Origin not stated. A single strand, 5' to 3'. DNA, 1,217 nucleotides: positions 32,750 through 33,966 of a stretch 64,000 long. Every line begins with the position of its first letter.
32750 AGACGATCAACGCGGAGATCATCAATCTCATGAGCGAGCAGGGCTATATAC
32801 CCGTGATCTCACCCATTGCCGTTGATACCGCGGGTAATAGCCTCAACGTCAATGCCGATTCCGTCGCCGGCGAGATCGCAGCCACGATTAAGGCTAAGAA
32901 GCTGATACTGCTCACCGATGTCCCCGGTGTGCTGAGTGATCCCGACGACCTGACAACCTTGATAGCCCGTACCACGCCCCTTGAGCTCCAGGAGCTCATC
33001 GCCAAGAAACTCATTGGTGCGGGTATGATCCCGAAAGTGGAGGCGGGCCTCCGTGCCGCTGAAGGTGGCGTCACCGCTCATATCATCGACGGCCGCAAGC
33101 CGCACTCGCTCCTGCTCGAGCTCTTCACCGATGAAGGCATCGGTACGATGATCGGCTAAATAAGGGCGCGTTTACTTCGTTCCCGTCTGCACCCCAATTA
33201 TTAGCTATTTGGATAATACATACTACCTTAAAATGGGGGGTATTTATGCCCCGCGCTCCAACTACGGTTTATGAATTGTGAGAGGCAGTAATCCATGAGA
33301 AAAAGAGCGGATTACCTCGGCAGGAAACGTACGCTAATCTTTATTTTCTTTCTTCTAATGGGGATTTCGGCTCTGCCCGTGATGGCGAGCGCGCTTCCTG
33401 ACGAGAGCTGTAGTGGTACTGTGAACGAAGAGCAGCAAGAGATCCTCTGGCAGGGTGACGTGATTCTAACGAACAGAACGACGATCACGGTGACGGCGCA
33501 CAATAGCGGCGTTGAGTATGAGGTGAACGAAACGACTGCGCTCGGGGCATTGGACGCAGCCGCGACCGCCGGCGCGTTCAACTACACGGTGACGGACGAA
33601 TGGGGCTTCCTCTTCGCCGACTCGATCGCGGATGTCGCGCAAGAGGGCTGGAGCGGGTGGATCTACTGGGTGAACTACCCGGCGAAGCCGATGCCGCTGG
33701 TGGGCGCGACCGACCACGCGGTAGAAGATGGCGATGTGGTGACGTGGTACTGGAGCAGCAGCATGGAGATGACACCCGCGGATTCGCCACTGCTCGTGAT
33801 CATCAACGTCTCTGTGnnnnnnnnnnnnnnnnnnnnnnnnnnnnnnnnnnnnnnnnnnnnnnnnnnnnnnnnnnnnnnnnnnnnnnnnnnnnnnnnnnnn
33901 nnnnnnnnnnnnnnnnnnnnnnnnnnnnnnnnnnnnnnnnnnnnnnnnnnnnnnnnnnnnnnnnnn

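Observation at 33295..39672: Candidate archaeal surface corrinoid/metal-chelate capture and uptake module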

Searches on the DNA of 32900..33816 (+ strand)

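Call 19: search_rna_families(sources=[L025, L028, L030, L033, L037, L038, L039, L040, L041, L042, L043], threshold=gathering)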
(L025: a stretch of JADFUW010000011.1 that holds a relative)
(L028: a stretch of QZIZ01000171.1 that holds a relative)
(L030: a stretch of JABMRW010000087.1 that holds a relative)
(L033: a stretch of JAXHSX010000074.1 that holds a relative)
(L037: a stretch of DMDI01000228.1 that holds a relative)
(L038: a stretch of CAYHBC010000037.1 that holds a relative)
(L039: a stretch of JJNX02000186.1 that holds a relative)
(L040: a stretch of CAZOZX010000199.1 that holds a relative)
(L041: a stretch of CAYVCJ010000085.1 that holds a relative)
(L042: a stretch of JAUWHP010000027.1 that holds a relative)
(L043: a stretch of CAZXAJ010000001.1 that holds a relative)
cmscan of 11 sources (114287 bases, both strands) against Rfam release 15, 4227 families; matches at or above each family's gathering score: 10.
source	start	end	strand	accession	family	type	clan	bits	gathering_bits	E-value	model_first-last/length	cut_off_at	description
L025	6481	6553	-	RF00005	tRNA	Gene; tRNA;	CL00001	70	29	5.7e-13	1-71/71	no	tRNA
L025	15949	16021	-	RF00005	tRNA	Gene; tRNA;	CL00001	68.9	29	1.1e-12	1-71/71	no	tRNA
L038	10205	10277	-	RF00005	tRNA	Gene; tRNA;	CL00001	67.4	29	2.8e-12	1-71/71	no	tRNA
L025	7297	7370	-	RF00005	tRNA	Gene; tRNA;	CL00001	64.2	29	2.2e-11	1-71/71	no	tRNA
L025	6848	6918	-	RF00005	tRNA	Gene; tRNA;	CL00001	63.3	29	4e-11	1-71/71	no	tRNA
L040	880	965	+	RF01786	c-di-GMP-II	Cis-reg; riboswitch;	CL00127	56.2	53.5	1.7e-09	1-84/84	no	Cyclic di-GMP-II riboswitch aptamer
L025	6958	7043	-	RF00005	tRNA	Gene; tRNA;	CL00001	55.5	29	5.6e-09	1-71/71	no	tRNA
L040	1034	1150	+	RF01055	Molybdenum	Cis-reg; riboswitch;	-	51.4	36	4.1e-09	1-135/135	no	Molybdenum/Tungsten riboswitch aptamer (Moco RNA motif)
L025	7047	7118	-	RF00005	tRNA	Gene; tRNA;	CL00001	50.6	29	1.2e-07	1-71/71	no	tRNA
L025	7203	7286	-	RF00005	tRNA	Gene; tRNA;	CL00001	48.8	29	3.7e-07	1-71/71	no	tRNA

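Call 20: search_rna_families(sources=[L047, L048, L049, L050, L051, L052, L053, L054, L055, L056], threshold=gathering)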
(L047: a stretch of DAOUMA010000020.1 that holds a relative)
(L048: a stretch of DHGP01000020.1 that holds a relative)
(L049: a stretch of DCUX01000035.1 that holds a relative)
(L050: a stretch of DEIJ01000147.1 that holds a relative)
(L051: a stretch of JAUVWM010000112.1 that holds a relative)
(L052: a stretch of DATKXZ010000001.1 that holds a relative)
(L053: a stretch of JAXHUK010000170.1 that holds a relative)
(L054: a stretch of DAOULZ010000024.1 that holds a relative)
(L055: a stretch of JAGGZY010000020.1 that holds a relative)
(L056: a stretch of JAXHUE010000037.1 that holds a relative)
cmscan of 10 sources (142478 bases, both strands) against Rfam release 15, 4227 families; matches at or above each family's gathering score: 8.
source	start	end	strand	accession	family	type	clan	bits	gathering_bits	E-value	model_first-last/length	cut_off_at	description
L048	17833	18458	-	RF01071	OLE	Gene;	-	504.8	50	9.1e-145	1-616/616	no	Ornate Large Extremophilic RNA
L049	7093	7370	+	RF00174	Cobalamin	Cis-reg; riboswitch;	CL00101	104.5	31.5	9.8e-25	1-189/189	no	Cobalamin riboswitch aptamer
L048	7773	8023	+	RF00174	Cobalamin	Cis-reg; riboswitch;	CL00101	100.2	31.5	1.6e-23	1-189/189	no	Cobalamin riboswitch aptamer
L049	6866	6953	-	RF01051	c-di-GMP-I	Cis-reg; riboswitch;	CL00126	81.4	35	4.1e-14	1-87/87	no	c-di-GMP-I riboswitch aptamer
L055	2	75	+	RF00005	tRNA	Gene; tRNA;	CL00001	69.1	29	1.3e-12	1-71/71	no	tRNA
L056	46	118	+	RF00005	tRNA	Gene; tRNA;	CL00001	68.3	29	2e-12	1-71/71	no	tRNA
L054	16763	16836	-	RF00005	tRNA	Gene; tRNA;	CL00001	65.7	29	1.1e-11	1-71/71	no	tRNA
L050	10354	10500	+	RF00174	Cobalamin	Cis-reg; riboswitch;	CL00101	48.6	31.5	9.3e-09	1-189/189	no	Cobalamin riboswitch aptamer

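Call 21: search_rna_families(sources=[L057, L058, L061, L062, L063, L065, L067, L068, L069, L072, L074, L075], threshold=gathering)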
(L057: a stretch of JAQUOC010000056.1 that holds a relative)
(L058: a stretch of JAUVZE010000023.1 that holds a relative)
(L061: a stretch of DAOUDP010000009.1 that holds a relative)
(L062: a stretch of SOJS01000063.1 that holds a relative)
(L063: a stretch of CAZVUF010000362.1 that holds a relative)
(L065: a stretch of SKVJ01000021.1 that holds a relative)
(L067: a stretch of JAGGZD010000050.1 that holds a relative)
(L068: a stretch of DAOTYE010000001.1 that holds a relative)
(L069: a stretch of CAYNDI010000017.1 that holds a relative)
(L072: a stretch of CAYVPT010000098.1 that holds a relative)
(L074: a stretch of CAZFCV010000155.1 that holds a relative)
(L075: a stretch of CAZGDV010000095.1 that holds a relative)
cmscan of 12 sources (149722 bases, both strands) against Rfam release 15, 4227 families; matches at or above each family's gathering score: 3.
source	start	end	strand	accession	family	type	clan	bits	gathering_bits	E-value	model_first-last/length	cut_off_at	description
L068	7586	7658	+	RF00005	tRNA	Gene; tRNA;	CL00001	74.3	29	4.8e-14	1-71/71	no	tRNA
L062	1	86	+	RF01852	tRNA-Sec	Gene; tRNA;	CL00001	57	47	1.6e-08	9-91/91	5'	Selenocysteine transfer RNA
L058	8295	8376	-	RF00005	tRNA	Gene; tRNA;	CL00001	52.5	29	4.9e-08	1-71/71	no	tRNA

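Call 51: search_rna_families(source=window, start=32900, end=33500, threshold=evalue, max_evalue=10)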
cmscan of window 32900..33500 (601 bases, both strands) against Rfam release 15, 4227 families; matches with E-value up to 10: 3.
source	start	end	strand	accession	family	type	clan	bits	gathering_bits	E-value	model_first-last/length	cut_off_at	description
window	33071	33161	-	RF02277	Hammerhead_HH10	Gene; ribozyme;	CL00010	14.5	75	6.3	1-125/125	no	Hammerhead ribozyme HH10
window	33339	33377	+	RF02219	ZNRD1-AS1_2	Gene; lncRNA;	-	13.9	60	0.87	1-76/76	no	ZNRD1 antisense RNA 1 conserved region 2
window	32978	33057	-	RF02126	GHRLOS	Gene; lncRNA;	-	10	48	9.2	1-70/70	no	Ghrelin opposite strand RNA conserved region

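Call 75: search_rna_families(sources=[L076, L077, L078, L079, L080, L081, L083], threshold=gathering)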
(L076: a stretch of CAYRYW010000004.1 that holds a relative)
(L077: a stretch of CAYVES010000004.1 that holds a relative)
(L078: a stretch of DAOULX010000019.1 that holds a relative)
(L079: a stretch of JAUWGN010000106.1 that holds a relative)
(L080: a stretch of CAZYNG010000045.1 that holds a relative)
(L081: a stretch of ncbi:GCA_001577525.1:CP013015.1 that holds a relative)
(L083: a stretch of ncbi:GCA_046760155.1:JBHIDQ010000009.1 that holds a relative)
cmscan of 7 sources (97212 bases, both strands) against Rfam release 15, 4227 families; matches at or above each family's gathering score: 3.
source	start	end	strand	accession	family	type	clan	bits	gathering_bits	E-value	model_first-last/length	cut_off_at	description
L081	571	759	+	RF00174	Cobalamin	Cis-reg; riboswitch;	CL00101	126.1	31.5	4.3e-31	1-189/189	no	Cobalamin riboswitch aptamer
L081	201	275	-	RF00005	tRNA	Gene; tRNA;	CL00001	65.4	29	8.8e-12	1-71/71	no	tRNA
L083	1025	1167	+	RF00174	Cobalamin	Cis-reg; riboswitch;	CL00101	39.5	31.5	2.7e-06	1-189/189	no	Cobalamin riboswitch aptamer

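Call 79: search_rna_families(sources=[L006, L009, L010, L013, L016, L023, L024, L029], threshold=gathering)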
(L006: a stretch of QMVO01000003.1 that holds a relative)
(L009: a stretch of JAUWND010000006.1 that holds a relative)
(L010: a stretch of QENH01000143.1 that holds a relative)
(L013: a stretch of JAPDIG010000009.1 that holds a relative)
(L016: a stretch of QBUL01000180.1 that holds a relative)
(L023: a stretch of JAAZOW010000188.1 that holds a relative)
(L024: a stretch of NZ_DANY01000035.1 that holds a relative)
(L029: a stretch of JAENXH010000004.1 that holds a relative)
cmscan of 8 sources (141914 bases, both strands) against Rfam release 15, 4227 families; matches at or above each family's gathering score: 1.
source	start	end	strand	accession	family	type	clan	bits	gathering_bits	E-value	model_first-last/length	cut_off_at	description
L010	2693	2765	+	RF00005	tRNA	Gene; tRNA;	CL00001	63.1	29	5.5e-11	1-71/71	no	tRNA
